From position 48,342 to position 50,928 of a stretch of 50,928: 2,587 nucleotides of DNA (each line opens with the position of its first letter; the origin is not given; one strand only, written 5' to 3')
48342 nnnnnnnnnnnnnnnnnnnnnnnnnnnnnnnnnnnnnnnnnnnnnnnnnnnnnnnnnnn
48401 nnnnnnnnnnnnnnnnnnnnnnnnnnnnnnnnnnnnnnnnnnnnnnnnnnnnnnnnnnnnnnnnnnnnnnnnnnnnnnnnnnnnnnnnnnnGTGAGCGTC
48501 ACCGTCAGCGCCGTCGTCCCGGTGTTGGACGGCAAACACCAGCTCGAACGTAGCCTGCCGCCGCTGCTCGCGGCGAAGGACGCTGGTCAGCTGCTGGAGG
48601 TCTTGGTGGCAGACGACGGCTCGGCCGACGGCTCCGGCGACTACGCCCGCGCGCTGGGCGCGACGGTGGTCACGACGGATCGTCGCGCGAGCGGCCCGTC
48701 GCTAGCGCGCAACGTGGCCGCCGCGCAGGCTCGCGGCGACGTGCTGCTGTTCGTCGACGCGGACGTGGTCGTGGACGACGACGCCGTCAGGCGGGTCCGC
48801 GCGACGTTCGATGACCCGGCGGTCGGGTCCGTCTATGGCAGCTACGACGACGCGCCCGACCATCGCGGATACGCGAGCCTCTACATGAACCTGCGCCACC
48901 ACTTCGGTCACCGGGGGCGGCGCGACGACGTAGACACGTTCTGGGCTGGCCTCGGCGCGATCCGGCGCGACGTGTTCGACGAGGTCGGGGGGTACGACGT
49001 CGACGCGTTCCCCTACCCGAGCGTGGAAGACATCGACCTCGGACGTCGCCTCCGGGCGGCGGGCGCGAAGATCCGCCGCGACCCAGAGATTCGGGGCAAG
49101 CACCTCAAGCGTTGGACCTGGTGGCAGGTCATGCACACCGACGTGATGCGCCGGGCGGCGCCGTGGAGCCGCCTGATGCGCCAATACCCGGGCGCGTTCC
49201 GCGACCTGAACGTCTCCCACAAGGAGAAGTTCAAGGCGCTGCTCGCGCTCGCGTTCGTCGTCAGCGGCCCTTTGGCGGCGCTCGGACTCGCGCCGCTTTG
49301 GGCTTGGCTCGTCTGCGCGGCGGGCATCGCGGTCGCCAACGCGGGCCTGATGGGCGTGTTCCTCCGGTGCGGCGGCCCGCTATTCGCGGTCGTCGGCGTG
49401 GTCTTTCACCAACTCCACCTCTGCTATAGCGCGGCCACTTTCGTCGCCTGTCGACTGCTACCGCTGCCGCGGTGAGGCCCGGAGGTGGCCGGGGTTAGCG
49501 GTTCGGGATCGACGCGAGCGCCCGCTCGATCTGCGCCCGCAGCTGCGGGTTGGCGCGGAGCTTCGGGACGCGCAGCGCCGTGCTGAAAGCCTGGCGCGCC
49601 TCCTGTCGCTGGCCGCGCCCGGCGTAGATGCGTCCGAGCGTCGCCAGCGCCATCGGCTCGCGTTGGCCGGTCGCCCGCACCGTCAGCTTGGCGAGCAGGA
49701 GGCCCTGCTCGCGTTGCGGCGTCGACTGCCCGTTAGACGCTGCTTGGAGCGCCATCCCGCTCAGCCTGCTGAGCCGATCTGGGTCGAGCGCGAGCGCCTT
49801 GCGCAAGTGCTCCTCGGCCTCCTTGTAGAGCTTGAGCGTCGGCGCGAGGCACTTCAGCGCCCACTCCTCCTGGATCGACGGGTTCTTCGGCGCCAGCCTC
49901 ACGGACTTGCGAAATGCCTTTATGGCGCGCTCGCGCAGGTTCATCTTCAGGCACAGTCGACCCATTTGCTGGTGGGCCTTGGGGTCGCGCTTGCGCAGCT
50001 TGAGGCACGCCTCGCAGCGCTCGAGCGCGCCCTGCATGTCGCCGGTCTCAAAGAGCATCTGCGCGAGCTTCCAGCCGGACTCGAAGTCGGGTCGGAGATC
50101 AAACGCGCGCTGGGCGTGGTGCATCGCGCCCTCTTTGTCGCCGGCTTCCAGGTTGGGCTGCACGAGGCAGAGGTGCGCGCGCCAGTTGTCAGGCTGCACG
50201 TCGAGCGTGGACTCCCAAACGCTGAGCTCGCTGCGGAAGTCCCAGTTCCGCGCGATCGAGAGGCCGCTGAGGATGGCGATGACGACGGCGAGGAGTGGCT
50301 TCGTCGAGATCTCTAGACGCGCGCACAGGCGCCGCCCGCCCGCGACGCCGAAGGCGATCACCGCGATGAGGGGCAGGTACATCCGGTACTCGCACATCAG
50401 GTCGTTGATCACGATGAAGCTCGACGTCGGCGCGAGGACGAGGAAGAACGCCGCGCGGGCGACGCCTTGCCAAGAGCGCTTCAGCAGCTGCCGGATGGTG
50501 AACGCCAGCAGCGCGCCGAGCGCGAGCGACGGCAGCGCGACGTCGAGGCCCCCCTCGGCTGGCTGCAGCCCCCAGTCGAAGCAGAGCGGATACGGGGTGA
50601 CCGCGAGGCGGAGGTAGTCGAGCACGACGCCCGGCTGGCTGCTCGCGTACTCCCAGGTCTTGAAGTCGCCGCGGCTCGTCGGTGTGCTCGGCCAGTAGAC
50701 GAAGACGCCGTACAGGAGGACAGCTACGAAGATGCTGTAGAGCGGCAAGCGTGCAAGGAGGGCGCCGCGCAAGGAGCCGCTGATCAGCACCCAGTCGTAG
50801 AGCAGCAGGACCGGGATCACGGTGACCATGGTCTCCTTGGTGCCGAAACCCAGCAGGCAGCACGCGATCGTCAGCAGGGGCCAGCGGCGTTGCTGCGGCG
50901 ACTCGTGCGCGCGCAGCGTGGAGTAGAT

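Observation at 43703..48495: Triplicated small two-TM module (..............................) in a glycosylation cluster: once fused to an FAD oxidoreductase, twice free-standing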

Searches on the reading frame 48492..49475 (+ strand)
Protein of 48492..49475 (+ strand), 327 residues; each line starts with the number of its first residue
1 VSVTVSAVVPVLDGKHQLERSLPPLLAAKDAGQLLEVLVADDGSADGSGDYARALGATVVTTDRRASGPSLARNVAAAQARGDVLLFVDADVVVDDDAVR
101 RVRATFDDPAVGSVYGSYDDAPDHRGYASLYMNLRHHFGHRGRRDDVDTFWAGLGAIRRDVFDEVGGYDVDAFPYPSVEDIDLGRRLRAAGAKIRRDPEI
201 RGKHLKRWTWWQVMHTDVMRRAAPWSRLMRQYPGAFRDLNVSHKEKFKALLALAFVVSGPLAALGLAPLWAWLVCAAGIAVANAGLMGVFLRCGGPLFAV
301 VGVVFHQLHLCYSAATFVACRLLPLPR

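Call 3: search_protein_families(library=pfam, proteins=[window:48492-49475:+], max_evalue=0.01)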
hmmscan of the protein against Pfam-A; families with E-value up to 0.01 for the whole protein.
window:48492-49475:+ (327 aa): 7 families
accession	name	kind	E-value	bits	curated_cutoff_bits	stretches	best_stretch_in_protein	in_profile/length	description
PF00535.33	Glycos_transf_2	-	5.2e-21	75.7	23.3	1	6-165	1-167/168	Glycosyl transferase family 2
PF13506.12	Glyco_transf_21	-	5.5e-10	39.4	21.7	1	59-226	7-173/174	Glycosyl transferase family 21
PF13641.12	Glyco_tranf_2_3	-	1.2e-09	38.9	27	1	5-212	3-219/230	Glycosyltransferase like family 2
PF13632.12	Glyco_trans_2_3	-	2.4e-07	31.2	27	1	86-254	3-153/198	Glycosyl transferase family group 2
PF10111.15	Glyco_tranf_2_2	-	6e-07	29.7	27.3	1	18-99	15-99/276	Glycosyltransferase like family 2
PF02709.20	Glyco_transf_7C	-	0.00017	21.6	23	1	140-199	9-67/78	N-terminal domain of galactosyltransferase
PF12804.13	NTP_transf_3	-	0.0032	18.1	27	1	13-121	22-126/160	MobA-like NTP transferase domain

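Call 5: search_protein_families(library=ncbifam, proteins=[window:48492-49475:+], max_evalue=1)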
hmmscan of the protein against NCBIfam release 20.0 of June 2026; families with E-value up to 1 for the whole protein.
window:48492-49475:+ (327 aa): 21 families
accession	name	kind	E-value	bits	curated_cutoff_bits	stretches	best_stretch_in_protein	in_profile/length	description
TIGR03965.1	mycofact_glyco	equivalog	2.1e-23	83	280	1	4-269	75-345/467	mycofactocin biosynthesis glycosyltransferase MftF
TIGR04283.1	glyco_like_mftF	equivalog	2.3e-19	69.9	182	1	5-216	1-197/221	TIGR04283 family arsenosugar biosynthesis glycosyltransferase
NF041875.1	EPS_EpsD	equivalog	1e-17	64.6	370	1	5-204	1-206/325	exopolysaccharide biosynthesis glycosyltransferase EpsD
TIGR03472.1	HpnI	equivalog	4.1e-10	39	310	1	77-274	122-320/373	bacteriohopanetetrol glucosamine biosynthesis glycosyltransferase HpnI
NF007482.0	PRK10073.1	equivalog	6.1e-09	35.3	423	1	4-97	7-101/334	glycosyltransferase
TIGR03937.1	PgaC_IcaA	equivalog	8.5e-09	34.8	422.3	1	4-116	46-161/407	poly-beta-1,6-N-acetyl-D-glucosamine synthase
NF010496.0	PRK13915.1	equivalog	3.9e-08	32.7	262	1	3-119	31-156/307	glucosyl-3-phosphoglycerate synthase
TIGR04242.1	nodulat_NodC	equivalog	1.8e-06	27.2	550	1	7-117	52-167/395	chitooligosaccharide synthase NodC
TIGR03469.1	HpnB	hypoth_equivalog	1.9e-06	27.2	379.25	1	4-101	45-155/386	hopene-associated glycosyltransferase HpnB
NF038299.1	EPS_HpsN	equivalog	4e-06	26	425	1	5-117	3-118/317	hormogonium polysaccharide biosynthesis glycosyltransferase HpsN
NF041394.1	GtaseAglG_Halo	equivalog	6.2e-06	25.7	440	1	56-171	57-177/304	glucosyl-dolichyl phosphate glucuronosyltransferase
NF050819.1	PolSacchBiosHfsG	equivalog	7e-05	22.1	500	1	26-187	29-201/302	polysaccharide biosynthesis protein HfsG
TIGR04182.1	glyco_TIGR04182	equivalog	0.00096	18.6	325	1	30-100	23-91/293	S-layer glycoprotein N-glycosyltransferase AglJ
NF007986.1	PRK10714.1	equivalog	0.0066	15.5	529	1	5-114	8-125/316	undecaprenyl-phosphate 4-deoxy-4-formamido-L-arabinose transferase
NF047683.1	TeichurnBiosyTuaG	equivalog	0.0071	16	400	1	5-99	8-104/252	teichuronic acid biosynthesis protein TuaG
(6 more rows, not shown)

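Call 24: search_solved_structures(query=window:48492-49475:+, max_evalue=0.001)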
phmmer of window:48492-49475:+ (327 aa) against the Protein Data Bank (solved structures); distinct sequences matched with E-value up to 0.001: 3.
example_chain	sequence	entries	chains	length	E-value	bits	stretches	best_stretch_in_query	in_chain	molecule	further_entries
5tze_C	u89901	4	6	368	3.2e-05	26.6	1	6-108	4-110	Glycosyl transferase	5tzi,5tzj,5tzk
5hea_A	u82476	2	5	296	3.6e-05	26.4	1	5-108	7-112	Putative glycosyltransferase (GalT1)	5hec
5tz8_A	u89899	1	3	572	6.7e-05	25.5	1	6-108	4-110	Glycosyl transferase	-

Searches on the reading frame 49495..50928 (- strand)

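Call 3: search_protein_families(library=pfam, proteins=[window:49495-50928:-], max_evalue=0.01)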
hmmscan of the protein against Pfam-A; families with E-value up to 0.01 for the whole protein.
window:49495-50928:- (477 aa): 16 families
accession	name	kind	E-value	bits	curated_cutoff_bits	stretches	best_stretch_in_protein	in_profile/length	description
PF07719.23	TPR_2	-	1.6e-18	65.7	27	2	316-349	1-34/34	Tetratricopeptide repeat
PF13181.12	TPR_8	-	4e-15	55.1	25.7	1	317-349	2-34/34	Tetratricopeptide repeat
PF00515.34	TPR_1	-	1e-14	54.1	27.8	2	316-349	1-34/34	Tetratricopeptide repeat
PF23914.1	TPR_CcmH_CycH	-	2.7e-13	50.5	42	1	315-401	49-136/158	Cytochrome c-type biogenesis protein H TPR domain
PF13428.12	TPR_14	-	5.7e-12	45.5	23.5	0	316-357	1-42/44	Tetratricopeptide repeat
PF14559.12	TPR_19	-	6.3e-11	42.9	25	1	292-353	1-62/68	Tetratricopeptide repeat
PF13424.12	TPR_12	-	1e-09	38.9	30.1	1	287-347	8-76/77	Tetratricopeptide repeat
PF13414.12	TPR_11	-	1.4e-08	34.7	26.8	0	368-384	10-26/42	TPR repeat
PF13176.12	TPR_7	-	2.1e-07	30.9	27.9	0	318-349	1-34/36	Tetratricopeptide repeat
PF13432.12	TPR_16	-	9.8e-07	29.6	32.7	0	260-309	8-58/65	Tetratricopeptide repeat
PF12895.13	ANAPC3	-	3.1e-06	27.8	27.2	1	268-341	8-81/82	Anaphase-promoting complex, cyclosome, subunit 3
PF13374.12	TPR_10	-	2.2e-05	24.7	27.5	0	288-314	8-34/42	Tetratricopeptide repeat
PF13231.12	PMT_2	-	0.00011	22.9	26.1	1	1-79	86-160/160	Dolichyl-phosphate-mannose-protein mannosyltransferase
PF13431.12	TPR_17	-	0.0008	19.9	24.4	0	305-330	2-27/34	Tetratricopeptide repeat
PF13429.12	TPR_15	-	0.0079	16.1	26.2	0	286-454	12-175/280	Tetratricopeptide repeat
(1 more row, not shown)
